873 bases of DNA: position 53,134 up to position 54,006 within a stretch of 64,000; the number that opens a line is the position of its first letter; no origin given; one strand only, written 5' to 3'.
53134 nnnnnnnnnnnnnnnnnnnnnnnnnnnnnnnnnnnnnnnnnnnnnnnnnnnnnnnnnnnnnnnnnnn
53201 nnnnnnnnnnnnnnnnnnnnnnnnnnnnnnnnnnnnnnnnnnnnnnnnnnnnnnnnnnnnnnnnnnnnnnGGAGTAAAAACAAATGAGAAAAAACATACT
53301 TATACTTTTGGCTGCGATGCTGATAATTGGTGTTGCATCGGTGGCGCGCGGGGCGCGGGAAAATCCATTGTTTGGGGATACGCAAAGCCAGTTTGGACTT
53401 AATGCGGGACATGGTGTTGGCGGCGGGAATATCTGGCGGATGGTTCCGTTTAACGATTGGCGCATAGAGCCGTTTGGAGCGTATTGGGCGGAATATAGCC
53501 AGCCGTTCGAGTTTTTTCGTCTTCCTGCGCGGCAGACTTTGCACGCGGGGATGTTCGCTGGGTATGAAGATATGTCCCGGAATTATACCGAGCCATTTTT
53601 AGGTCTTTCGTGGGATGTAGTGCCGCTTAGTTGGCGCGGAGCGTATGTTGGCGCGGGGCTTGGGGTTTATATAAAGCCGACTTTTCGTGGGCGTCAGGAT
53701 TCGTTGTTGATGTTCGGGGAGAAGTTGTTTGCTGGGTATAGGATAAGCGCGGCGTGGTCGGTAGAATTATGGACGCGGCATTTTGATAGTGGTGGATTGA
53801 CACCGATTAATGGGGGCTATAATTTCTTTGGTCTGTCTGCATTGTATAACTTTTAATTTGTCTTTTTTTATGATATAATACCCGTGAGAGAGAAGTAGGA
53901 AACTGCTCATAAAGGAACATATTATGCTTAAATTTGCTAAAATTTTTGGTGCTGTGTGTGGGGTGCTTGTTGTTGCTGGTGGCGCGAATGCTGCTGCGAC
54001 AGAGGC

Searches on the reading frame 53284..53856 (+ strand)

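Call 70: search_protein_families(library=pfam, proteins=[window:53284-53856:+], max_evalue=0.01)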
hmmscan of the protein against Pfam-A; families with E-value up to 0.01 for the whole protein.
window:53284-53856:+ (190 aa): 1 family
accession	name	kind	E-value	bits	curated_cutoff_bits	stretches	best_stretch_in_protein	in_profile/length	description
PF09411.16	PagL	-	5.6e-06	27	23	1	101-189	21-136/136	Lipid A 3-O-deacylase (PagL)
